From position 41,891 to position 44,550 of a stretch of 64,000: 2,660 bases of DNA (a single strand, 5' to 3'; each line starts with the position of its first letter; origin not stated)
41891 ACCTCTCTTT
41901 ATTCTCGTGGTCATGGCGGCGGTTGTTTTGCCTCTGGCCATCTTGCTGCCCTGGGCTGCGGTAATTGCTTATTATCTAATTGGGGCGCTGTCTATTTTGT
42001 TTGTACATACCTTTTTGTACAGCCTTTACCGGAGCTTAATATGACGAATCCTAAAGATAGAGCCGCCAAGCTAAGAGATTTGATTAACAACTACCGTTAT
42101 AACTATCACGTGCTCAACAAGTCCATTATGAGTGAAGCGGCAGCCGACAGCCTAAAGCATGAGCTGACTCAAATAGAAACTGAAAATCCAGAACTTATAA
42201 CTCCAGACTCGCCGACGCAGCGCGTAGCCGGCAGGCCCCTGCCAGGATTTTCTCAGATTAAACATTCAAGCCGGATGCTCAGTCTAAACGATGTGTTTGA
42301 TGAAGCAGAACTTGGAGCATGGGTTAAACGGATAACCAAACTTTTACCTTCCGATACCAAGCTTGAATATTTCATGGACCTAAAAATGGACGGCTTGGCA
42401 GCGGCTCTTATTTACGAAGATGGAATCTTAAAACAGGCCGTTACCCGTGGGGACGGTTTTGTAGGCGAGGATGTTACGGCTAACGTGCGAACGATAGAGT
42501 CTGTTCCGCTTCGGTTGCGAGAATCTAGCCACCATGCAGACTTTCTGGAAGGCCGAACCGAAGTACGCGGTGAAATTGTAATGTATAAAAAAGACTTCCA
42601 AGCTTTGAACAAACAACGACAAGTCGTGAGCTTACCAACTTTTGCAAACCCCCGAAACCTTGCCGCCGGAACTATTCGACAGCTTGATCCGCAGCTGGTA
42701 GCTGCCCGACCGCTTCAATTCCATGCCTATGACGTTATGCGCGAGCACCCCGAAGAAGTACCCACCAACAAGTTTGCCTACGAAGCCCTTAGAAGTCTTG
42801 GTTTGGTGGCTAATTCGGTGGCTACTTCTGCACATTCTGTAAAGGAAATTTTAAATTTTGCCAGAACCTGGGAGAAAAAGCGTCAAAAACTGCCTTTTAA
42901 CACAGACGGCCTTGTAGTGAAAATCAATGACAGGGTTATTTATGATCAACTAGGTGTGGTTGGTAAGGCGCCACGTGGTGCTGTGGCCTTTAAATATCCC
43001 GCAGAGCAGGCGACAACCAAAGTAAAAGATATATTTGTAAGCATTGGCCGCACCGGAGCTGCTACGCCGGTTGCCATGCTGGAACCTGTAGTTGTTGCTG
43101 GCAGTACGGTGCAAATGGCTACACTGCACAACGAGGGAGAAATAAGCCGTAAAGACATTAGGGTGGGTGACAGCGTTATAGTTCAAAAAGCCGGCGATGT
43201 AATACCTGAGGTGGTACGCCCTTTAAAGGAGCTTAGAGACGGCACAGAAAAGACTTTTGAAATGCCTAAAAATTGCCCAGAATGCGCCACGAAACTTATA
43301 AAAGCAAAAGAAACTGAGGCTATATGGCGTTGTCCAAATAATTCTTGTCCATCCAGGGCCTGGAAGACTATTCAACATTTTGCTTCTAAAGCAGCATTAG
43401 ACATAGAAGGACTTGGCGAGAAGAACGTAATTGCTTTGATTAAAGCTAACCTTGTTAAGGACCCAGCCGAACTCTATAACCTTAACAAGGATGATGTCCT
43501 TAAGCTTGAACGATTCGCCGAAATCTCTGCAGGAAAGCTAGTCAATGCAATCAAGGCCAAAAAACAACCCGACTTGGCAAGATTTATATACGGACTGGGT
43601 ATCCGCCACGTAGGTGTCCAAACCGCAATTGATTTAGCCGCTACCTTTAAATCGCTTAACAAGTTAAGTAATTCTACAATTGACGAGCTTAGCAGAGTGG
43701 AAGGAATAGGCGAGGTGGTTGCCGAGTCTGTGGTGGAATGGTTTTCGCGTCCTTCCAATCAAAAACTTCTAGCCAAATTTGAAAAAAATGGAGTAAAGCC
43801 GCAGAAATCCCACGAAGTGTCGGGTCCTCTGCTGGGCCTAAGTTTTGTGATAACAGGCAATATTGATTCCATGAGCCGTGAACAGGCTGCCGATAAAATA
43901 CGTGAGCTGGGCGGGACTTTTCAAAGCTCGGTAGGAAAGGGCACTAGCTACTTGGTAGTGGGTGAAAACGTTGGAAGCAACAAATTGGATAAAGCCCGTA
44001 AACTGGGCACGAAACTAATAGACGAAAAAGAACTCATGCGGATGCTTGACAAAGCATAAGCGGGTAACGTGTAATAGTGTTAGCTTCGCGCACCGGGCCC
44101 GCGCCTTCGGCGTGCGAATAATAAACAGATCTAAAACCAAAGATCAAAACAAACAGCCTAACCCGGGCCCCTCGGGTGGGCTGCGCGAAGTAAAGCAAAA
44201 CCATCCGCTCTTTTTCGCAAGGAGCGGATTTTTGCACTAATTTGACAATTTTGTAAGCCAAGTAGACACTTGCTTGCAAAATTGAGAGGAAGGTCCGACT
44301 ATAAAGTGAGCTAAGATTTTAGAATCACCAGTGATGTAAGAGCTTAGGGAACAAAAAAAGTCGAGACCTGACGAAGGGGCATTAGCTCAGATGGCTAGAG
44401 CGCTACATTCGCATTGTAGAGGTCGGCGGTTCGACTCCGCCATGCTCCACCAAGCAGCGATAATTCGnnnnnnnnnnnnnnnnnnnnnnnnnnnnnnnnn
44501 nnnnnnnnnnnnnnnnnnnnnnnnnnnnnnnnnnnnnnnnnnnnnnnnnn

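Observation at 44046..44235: Orphan promoter-to-terminator ~150-nt structured RNA between ligA and tRNA-Ala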

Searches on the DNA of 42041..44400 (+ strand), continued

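Call 53: search_with_rna_model(model_id=R1, sources=[L093, L094, L095, L096], max_evalue=10, filters=off, show_alignments=4)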
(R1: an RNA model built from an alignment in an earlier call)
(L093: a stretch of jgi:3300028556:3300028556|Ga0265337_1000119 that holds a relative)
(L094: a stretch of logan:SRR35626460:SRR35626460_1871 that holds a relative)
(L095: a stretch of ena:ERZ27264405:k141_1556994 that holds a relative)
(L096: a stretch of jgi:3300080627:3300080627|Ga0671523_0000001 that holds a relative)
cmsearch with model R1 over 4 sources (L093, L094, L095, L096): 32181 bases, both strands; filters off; matches with E-value up to 10: 35.
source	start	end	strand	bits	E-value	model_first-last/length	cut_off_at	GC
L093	5597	5708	+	91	9.7e-21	1-114/114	no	0.58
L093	5597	5708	-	14.7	0.079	1-114/114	no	0.58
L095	3901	3923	+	11.3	0.53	1-114/114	no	0.65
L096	5731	5747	+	10.8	0.7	1-114/114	no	0.65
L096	5731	5747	-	10.8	0.71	1-114/114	no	0.65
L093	238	343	-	10.8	0.73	1-114/114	no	0.58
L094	1792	1809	-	10.5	0.85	1-114/114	no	0.67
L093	4853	4874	-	10.2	1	1-114/114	no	0.73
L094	4706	4816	+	9.6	1.4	1-114/114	no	0.48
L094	1792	1809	+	9.1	1.9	1-114/114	no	0.67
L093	6743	6816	+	8.6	2.5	1-114/114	no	0.43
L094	981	1034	-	8.3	3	1-114/114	no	0.59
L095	218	337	-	8.3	3.1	1-114/114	no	0.58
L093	4853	4874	+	8.2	3.1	1-114/114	no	0.73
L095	5463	5519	+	7.8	3.9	1-114/114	no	0.58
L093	3748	3788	+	7.8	4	1-114/114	no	0.46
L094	2737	2840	-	7.8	4.1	1-114/114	no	0.57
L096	3692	3790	-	7.6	4.4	1-114/114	no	0.55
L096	5824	5888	+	7.5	4.8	1-114/114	no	0.51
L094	2737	2840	+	7.4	5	1-114/114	no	0.57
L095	2777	2803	-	7.2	5.6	1-114/114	no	0.7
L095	1663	1701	+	7.1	5.9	1-114/114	no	0.59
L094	7387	7480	+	7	6.1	1-114/114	no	0.52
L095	7892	7956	+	7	6.2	1-114/114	no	0.54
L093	2956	3010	+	7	6.4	1-114/114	no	0.51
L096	3587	3673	+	6.9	6.5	1-114/114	no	0.45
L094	60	89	+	6.8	6.8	1-114/114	no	0.63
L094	60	89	-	6.7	7.3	1-114/114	no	0.63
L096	3387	3455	-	6.7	7.6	1-114/114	no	0.46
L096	3692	3790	+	6.5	8.3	1-114/114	no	0.55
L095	1060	1076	-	6.5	8.4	1-114/114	no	0.59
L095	1060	1076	+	6.4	8.6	1-114/114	no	0.59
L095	3901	3923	-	6.4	8.9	1-114/114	no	0.65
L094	4353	4396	+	6.3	9.2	1-114/114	no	0.55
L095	3429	3496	+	6.3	9.3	1-114/114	no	0.51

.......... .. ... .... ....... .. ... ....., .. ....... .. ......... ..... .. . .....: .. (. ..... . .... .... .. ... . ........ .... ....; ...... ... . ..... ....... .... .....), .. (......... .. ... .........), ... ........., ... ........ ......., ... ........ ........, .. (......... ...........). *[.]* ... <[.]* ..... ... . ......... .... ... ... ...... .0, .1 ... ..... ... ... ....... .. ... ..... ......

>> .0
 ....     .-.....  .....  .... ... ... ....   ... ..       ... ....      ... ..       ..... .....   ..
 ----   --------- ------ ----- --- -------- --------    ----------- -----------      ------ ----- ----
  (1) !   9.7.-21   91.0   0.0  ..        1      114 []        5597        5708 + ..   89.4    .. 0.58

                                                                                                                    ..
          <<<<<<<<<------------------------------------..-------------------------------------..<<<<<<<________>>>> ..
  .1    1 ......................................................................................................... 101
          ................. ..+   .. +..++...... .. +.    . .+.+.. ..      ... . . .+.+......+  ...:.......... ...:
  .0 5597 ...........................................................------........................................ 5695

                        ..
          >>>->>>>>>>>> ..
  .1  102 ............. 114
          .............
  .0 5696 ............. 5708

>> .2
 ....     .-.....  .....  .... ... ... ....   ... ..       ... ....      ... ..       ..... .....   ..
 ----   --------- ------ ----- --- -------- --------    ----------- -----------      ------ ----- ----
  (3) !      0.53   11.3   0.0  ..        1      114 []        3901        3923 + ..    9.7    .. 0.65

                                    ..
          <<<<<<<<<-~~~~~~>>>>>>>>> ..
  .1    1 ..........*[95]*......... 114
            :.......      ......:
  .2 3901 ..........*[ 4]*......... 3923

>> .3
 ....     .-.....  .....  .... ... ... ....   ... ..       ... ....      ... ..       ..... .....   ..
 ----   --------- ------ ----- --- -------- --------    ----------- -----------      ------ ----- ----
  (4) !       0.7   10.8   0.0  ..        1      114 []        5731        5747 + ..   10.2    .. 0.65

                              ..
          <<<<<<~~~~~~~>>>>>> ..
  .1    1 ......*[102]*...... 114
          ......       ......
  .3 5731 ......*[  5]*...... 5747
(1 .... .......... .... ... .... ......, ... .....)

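Call 56: search_with_rna_model(model_id=R1, sources=[L002, L003, L005, L007, L010, L017, L020, L023, L025, L026, L027, L028, L031, L032, L033, L034, L036, L037, L039, L040, L041, L042, L044, L093], max_evalue=0.001)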
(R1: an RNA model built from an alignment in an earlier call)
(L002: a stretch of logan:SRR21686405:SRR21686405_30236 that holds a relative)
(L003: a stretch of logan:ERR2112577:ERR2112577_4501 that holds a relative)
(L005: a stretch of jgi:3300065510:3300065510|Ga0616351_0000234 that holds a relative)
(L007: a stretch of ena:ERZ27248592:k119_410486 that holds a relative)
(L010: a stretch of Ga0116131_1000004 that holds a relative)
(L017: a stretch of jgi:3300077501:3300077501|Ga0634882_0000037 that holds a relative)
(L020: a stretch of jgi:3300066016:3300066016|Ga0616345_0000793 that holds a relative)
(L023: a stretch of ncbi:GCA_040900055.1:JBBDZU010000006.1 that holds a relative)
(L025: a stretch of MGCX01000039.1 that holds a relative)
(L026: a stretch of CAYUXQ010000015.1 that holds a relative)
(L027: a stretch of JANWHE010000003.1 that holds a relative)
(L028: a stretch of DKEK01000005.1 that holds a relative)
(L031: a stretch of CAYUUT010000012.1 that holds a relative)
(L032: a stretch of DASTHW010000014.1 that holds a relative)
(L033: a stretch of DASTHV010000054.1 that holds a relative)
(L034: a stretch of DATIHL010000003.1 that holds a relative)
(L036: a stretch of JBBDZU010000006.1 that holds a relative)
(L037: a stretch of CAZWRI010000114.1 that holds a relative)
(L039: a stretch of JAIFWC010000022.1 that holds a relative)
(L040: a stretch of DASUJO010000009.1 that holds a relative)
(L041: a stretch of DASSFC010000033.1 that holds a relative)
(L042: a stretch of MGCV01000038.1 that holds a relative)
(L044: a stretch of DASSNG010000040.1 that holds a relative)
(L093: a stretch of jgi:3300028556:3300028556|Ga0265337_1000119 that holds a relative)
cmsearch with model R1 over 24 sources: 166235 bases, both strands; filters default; matches with E-value up to 0.001: 24.
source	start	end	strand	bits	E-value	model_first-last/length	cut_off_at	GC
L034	577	685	-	93.6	1.1e-20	1-114/114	no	0.53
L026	7883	7990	+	92.2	2.5e-20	1-114/114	no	0.54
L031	899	1010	-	91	5e-20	1-114/114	no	0.58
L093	5597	5708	+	91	5e-20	1-114/114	no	0.58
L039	1188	1306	-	89.6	1.1e-19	1-114/114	no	0.55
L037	1990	2107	-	89.4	1.2e-19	1-114/114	no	0.55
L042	345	463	+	87.6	3.4e-19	1-114/114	no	0.52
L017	4544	4659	+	87.6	3.5e-19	1-114/114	no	0.59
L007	4851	4957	+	86.8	5.4e-19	1-114/114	no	0.52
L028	1918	2024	-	86.8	5.4e-19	1-114/114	no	0.52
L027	3332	3448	-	86.5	6.3e-19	1-114/114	no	0.57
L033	3353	3466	+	86.5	6.5e-19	1-114/114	no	0.61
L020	5095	5218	+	86.3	7e-19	1-114/114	no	0.53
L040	128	236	-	85.5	1.1e-18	1-114/114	no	0.59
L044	3244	3363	+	85.2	1.3e-18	1-114/114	no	0.6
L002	4545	4653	+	84.8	1.7e-18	1-114/114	no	0.55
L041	1431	1554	-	84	2.7e-18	1-114/114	no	0.57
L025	316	437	+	83.7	3.1e-18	1-114/114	no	0.53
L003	5088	5189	+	82.3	7.1e-18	1-114/114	no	0.57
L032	3570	3699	+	67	4.4e-14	1-114/114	no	0.52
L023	4552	4630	+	59.8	2.7e-12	1-114/114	no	0.56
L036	81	159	-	59.8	2.7e-12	1-114/114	no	0.56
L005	4650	4724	+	53.8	8e-11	1-114/114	no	0.6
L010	4203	4338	+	53.6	9.3e-11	1-114/114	no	0.49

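Call 59: search_rna_families(source=L017, start=4530, end=4700, threshold=evalue, max_evalue=10)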
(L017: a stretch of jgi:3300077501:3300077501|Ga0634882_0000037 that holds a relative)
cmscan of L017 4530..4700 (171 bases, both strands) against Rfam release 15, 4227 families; matches with E-value up to 10: 3.
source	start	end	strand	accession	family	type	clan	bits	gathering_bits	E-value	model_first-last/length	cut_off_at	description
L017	4530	4597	+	RF02595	EBv-sisRNA-1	Gene;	-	15.2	58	0.26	1-81/81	no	Epstein-Barr virus stable intronic sequence RNA 1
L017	4655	4700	+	RF01742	lactis-plasmid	Gene; sRNA;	-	14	70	8.7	1-91/106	3'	lactis-plasmid RNA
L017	4530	4634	-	RF02173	SMAD5-AS1_1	Gene; lncRNA;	-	8.7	45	2.7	1-117/263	3'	SMAD5 antisense RNA 1 conserved region 1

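Call 63: search_dna_similar(query=window:44040-44240:+, collection=phages, mode=distant, max_evalue=0.01, max_rows=10)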
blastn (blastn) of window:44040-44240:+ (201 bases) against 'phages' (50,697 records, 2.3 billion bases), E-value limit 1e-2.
No match.

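Call 64: search_dna_similar(query=window:44040-44240:+, collection=plasmids, mode=distant, max_evalue=0.01, max_rows=10)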
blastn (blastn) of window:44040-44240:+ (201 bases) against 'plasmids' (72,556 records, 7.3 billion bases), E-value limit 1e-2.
No match.
